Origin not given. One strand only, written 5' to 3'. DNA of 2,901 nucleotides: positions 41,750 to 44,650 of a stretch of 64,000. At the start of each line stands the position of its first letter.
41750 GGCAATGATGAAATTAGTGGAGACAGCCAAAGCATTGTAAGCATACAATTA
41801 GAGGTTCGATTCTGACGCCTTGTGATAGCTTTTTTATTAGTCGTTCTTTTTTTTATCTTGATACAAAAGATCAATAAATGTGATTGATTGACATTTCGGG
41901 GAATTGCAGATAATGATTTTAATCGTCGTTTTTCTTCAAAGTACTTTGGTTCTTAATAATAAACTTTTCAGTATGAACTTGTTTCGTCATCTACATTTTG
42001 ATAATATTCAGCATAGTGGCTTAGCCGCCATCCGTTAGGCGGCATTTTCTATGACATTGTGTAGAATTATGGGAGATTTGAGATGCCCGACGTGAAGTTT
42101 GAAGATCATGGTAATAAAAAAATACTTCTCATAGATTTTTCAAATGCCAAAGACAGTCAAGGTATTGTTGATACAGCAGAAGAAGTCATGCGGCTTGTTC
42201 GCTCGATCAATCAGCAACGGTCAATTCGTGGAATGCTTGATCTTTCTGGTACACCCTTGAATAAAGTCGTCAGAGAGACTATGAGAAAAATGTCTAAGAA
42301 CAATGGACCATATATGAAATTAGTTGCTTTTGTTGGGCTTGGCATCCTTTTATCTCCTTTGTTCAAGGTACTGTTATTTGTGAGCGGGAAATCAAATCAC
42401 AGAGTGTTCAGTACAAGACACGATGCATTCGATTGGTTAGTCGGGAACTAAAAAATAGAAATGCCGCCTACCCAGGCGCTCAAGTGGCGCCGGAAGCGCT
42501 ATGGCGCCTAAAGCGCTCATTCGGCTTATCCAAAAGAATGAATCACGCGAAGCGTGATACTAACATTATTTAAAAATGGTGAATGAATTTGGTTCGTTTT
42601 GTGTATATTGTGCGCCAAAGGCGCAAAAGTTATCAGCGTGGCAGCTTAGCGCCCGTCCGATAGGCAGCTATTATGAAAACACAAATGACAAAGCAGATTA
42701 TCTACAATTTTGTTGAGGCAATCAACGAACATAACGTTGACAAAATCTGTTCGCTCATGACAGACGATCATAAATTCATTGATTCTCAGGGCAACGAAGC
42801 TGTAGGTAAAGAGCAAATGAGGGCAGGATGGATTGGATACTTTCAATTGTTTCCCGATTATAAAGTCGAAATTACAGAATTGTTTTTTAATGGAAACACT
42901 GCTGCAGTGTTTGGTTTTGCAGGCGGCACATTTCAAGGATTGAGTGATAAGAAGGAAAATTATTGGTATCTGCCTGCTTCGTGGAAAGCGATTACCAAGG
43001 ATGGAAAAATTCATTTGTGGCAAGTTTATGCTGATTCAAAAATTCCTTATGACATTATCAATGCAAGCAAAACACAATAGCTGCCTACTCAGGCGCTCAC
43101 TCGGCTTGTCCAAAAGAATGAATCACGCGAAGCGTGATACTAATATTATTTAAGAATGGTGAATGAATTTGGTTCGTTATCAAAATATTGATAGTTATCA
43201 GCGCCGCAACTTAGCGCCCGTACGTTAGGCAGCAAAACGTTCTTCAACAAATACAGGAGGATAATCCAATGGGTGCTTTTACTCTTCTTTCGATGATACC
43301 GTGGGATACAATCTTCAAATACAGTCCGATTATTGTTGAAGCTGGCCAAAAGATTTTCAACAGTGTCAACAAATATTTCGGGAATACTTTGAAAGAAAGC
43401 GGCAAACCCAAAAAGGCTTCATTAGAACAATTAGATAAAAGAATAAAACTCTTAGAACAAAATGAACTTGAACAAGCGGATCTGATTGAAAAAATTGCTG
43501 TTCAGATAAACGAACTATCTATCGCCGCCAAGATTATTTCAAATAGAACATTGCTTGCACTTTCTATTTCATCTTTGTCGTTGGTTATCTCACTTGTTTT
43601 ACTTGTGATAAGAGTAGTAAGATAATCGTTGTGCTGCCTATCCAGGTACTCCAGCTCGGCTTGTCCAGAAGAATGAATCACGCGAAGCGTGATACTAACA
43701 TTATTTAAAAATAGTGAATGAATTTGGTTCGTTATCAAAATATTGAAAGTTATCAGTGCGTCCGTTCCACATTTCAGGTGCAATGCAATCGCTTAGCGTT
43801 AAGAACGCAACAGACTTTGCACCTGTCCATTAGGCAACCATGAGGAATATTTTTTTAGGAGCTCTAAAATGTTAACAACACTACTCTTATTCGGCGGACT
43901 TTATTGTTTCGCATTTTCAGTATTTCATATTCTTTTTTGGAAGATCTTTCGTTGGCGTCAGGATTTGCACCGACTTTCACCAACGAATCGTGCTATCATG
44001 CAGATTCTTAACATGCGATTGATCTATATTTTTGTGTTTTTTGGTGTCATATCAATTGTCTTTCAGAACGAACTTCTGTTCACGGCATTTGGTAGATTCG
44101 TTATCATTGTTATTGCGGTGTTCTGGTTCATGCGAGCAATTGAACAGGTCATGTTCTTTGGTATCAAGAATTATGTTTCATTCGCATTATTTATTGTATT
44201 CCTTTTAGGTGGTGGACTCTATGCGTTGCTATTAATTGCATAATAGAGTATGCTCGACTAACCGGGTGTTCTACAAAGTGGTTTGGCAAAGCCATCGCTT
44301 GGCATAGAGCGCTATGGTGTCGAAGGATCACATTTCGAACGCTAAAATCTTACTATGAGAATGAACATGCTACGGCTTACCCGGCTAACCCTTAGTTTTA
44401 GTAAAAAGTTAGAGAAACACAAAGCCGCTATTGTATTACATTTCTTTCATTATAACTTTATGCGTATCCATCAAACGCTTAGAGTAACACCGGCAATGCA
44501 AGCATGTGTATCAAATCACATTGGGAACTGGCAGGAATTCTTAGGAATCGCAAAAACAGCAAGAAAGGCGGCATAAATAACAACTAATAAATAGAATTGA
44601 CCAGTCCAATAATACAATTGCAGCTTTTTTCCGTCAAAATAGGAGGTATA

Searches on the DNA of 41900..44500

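Call 70: search_with_rna_model(model_id=R1, source=window, start=41900, end=44500, filters=off, max_evalue=10, show_alignments=4)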
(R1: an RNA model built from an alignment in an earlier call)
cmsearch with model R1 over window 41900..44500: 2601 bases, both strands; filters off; matches with E-value up to 10: 9.
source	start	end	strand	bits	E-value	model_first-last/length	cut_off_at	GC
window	44383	44414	+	9.9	0.13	1-62/62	no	0.34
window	44383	44414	-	7.4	0.63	1-62/62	no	0.34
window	43587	43611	-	4.4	3.9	1-62/62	no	0.28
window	42292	42338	-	4.1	4.6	1-62/62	no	0.36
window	42019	42040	+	3.6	6.5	1-62/62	no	0.64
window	42292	42325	+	3.5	6.9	1-62/62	no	0.29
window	42724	42755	-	3.4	7.1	1-62/62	no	0.38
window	43693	43737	-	3.2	8.4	1-62/62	no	0.22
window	43406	43436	+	3.2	8.5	1-62/62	no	0.32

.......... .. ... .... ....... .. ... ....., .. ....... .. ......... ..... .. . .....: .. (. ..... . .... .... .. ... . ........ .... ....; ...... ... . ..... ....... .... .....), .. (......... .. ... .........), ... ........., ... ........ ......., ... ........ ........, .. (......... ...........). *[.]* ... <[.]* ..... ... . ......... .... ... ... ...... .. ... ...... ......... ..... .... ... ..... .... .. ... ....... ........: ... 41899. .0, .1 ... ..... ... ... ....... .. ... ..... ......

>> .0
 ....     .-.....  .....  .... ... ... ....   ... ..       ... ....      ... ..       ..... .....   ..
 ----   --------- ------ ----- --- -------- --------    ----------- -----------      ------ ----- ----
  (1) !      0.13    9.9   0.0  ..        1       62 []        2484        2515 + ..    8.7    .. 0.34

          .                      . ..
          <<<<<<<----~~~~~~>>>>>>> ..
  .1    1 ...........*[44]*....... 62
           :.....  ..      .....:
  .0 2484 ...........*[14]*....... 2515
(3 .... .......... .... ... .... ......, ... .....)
